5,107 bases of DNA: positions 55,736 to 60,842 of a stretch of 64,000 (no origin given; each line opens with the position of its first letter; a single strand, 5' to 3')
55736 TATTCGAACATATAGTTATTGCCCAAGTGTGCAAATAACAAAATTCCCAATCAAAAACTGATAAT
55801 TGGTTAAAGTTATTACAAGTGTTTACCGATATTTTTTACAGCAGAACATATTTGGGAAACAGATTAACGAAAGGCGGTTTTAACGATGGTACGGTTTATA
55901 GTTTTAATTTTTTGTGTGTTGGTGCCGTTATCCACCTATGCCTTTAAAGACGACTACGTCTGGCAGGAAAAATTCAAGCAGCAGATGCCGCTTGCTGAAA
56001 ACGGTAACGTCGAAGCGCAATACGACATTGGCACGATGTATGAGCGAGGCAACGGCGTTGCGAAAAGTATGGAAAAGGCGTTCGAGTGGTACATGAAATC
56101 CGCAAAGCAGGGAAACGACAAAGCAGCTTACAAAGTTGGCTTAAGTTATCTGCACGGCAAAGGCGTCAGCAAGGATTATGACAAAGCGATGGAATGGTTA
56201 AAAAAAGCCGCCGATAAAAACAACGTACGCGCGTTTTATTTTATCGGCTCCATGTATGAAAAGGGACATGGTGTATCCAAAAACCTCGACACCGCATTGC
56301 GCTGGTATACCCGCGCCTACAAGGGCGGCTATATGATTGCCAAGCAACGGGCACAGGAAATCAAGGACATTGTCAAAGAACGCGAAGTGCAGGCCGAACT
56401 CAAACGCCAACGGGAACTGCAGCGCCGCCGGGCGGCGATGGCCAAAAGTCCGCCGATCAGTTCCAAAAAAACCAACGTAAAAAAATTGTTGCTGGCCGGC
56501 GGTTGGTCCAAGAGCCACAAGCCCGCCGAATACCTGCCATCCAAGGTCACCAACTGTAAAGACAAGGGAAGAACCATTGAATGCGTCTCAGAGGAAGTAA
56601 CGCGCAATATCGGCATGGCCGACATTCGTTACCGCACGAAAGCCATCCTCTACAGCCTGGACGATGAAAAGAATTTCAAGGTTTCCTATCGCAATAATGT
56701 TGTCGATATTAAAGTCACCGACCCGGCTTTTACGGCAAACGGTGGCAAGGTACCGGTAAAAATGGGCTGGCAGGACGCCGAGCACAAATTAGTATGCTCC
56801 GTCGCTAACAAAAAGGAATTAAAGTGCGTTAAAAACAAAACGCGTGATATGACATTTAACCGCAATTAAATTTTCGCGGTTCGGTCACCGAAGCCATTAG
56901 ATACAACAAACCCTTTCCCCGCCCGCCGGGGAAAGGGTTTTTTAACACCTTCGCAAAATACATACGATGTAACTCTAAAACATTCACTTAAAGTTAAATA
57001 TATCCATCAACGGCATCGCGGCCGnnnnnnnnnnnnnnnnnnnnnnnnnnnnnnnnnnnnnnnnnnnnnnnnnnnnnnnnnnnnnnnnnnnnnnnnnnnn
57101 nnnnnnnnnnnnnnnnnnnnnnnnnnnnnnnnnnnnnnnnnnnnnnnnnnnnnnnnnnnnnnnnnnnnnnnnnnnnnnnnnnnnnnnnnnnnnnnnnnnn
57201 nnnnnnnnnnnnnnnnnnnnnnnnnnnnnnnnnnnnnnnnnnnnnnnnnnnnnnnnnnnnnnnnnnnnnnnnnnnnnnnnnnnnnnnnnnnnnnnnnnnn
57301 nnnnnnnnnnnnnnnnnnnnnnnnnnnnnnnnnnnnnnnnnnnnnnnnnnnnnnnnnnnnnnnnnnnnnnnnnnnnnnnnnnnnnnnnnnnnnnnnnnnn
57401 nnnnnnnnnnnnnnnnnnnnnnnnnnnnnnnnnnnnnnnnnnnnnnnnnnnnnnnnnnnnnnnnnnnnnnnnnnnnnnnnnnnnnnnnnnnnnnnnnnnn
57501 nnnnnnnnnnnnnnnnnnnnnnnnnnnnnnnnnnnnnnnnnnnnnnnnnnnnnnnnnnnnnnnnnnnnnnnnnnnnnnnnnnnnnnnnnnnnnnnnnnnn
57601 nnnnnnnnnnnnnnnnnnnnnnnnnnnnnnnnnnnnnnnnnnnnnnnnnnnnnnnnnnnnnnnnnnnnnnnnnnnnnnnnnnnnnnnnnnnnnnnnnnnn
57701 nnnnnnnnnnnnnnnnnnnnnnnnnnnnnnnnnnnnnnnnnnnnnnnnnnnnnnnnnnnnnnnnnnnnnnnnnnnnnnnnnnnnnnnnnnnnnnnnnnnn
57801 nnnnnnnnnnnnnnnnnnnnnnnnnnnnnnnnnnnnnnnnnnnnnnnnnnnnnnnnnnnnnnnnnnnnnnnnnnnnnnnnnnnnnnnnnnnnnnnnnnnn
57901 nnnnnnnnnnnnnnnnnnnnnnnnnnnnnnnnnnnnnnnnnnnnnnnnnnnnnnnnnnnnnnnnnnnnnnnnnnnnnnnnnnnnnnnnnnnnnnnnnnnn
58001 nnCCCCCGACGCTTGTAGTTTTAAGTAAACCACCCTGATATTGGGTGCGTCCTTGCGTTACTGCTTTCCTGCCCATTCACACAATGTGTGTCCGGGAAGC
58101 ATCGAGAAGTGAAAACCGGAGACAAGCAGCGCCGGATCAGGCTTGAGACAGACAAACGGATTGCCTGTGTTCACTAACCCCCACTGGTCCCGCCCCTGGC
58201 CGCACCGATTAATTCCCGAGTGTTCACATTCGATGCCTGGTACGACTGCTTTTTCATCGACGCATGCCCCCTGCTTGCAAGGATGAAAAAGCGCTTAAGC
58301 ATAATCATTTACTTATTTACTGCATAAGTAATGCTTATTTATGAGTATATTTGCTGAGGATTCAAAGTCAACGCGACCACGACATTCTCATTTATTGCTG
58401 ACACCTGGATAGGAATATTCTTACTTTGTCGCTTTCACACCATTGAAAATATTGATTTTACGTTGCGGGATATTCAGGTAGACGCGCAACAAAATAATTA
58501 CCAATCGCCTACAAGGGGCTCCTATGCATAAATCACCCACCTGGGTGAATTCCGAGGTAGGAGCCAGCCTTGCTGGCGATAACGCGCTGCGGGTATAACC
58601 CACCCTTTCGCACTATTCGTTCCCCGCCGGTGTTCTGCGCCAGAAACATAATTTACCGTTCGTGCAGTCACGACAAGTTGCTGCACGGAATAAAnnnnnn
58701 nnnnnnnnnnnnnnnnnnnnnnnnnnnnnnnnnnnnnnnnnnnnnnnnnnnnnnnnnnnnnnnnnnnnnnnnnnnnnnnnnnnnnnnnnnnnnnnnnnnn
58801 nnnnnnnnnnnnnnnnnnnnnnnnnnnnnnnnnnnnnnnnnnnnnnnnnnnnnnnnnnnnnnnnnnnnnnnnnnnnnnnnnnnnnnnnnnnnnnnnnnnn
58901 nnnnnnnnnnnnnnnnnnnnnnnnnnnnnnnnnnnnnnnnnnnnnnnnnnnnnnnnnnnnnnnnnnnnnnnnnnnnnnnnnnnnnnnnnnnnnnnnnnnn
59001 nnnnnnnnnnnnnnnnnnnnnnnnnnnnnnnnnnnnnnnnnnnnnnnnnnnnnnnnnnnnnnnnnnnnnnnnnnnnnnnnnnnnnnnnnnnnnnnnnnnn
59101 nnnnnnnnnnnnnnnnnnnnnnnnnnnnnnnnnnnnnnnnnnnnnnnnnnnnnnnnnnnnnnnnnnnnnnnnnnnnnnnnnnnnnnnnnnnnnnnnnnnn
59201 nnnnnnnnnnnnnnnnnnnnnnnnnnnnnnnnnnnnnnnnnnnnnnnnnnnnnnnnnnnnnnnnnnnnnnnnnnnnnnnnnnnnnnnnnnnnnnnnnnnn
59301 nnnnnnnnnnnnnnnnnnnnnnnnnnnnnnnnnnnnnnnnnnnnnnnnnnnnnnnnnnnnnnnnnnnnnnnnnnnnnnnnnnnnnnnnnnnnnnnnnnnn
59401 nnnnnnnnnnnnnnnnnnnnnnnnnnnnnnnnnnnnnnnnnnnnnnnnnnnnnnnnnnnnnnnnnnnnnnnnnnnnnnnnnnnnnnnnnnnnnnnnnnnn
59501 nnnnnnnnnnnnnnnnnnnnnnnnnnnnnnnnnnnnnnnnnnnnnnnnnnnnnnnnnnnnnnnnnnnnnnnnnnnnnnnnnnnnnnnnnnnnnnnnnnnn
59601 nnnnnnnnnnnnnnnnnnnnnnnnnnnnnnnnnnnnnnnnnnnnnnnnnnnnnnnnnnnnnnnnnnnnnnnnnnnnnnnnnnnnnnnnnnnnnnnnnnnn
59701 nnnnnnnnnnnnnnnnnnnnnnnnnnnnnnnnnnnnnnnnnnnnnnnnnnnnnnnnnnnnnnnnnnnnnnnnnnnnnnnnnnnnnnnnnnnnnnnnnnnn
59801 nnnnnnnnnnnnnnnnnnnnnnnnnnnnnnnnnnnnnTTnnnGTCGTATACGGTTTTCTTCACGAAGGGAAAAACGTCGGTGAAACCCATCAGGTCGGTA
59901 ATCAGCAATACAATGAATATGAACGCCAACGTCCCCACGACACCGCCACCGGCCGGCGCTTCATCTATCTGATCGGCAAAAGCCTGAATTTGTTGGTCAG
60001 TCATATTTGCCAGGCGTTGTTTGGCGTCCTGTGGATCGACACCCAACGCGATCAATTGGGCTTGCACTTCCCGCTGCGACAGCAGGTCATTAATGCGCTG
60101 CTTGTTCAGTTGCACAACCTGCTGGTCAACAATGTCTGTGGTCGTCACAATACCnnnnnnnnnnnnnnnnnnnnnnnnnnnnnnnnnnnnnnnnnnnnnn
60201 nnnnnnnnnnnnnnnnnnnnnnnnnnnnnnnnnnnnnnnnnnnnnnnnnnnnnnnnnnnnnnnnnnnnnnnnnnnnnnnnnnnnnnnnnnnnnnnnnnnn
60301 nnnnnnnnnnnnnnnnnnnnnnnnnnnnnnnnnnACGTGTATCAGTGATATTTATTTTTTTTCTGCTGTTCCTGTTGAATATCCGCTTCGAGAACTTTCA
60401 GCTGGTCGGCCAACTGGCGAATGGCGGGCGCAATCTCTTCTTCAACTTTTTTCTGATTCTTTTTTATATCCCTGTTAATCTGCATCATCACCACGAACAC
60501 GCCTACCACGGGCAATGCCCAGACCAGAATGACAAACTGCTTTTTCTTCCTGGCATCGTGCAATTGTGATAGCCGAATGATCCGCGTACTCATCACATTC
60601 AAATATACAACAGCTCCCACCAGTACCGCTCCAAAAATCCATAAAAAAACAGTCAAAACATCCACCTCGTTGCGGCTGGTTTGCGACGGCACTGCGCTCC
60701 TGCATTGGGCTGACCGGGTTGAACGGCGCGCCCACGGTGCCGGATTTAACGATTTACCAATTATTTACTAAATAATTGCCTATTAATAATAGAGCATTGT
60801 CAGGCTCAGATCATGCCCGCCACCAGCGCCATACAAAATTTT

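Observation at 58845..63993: Envelope gene cluster: C39-like peptidase-TPR lipoprotein with small partner, DUF11 adhesin-like protein and His-tailed PhoX-like protein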

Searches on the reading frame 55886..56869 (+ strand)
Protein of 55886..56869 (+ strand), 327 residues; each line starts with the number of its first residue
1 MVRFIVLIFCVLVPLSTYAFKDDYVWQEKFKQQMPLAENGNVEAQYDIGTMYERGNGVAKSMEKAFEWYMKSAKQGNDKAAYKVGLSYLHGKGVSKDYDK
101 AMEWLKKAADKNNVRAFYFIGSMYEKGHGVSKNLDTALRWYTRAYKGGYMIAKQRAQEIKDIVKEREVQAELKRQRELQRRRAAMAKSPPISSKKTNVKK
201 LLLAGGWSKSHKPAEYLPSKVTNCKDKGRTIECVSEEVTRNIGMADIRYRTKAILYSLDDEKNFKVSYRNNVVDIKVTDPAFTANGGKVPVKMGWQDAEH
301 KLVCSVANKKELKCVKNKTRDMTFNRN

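Call 29: search_protein_families(library=pfam, proteins=[window:55886-56869:+], max_evalue=0.01)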
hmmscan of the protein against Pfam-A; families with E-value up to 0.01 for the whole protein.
window:55886-56869:+ (327 aa): 2 families
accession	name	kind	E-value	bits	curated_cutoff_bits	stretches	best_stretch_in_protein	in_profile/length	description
PF08238.18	Sel1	-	8.3e-29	99.4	30.7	3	79-113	2-36/36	Sel1 repeat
PF23310.1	TPR_27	-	0.00061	19.9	27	0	63-127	13-74/110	Plant tetratrico peptide repeats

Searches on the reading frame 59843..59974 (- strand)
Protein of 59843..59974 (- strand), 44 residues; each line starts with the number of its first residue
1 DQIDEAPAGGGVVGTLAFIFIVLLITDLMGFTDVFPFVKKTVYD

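Call 86: search_protein_families(library=ncbifam, proteins=[window:59843-59974:-], max_evalue=10)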
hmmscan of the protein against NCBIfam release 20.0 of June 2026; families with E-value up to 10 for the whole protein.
seq(44 aa): 1 family
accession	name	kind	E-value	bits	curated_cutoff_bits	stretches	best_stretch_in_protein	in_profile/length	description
NF033919.1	PA2779_fam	subfamily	8.5e-14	51.8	40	1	2-39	85-123/123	PA2779 family protein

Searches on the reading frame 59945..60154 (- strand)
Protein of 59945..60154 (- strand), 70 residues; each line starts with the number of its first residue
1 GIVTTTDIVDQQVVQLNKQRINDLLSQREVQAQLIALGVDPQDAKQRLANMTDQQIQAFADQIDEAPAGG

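Call 86: search_protein_families(library=ncbifam, proteins=[window:59945-60154:-], max_evalue=10)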
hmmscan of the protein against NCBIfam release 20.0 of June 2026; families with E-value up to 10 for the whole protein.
seq(70 aa): 4 families
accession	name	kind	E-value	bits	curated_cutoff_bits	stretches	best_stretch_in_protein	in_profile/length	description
NF033919.1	PA2779_fam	subfamily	1.8e-19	70.1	40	1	2-70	25-93/123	PA2779 family protein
NF038305.1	HpsJ_fam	subfamily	0.033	14.1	60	1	11-63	129-184/234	HpsJ family protein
NF050013.1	HpsJ_like_A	equivalog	0.06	12.9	140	1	9-66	123-180/217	HpsJ-like protein, cyanoexosortase A-associated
TIGR04539.1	tRNA_cyclodipep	subfamily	0.13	11.8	45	1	22-66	51-95/220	tRNA-dependent cyclodipeptide synthase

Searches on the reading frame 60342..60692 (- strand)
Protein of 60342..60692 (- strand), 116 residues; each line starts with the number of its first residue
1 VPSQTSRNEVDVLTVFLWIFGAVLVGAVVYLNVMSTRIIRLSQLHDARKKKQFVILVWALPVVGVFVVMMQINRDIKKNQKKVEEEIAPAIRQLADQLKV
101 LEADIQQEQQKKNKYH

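Call 3: search_protein_families(library=pfam, proteins=[window:60342-60692:-], max_evalue=0.01)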
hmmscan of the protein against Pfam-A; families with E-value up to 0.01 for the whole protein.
window:60342-60692:- (116 aa): 3 families
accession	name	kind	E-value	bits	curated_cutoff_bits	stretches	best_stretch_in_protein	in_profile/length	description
PF06305.16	LapA_dom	-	0.00032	21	28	0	15-49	19-53/64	Lipopolysaccharide assembly protein A domain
PF08019.17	EptA_B_N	-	0.0053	17.1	22.3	1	4-90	53-138/152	Phosphoethanolamine transferase EptA/EptB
PF15471.11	TMEM171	-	0.0081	15.7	27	1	6-71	13-76/320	Transmembrane protein family 171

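Call 4: search_protein_families(library=ncbifam, proteins=[window:60342-60692:-], max_evalue=0.01)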
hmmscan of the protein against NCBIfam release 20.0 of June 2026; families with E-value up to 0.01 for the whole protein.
window:60342-60692:- (116 aa): 4 families
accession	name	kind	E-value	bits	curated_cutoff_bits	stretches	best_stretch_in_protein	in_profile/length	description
NF046000.1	MAG1210_fam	subfamily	0.0014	17.4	275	1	6-104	58-155/550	MAG1210 family protein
TIGR04265.1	bac_cardiolipin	equivalog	0.0035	16.3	290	1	27-112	9-99/483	cardiolipin synthase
NF028537.1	P_eth_NH2_trans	domain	0.0035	15.9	500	1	4-114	102-210/527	phosphoethanolamine--lipid A transferase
NF049847.1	FtsL_COG5462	equivalog_domain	0.0043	16.7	50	1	53-106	2-54/85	cell division protein FtsL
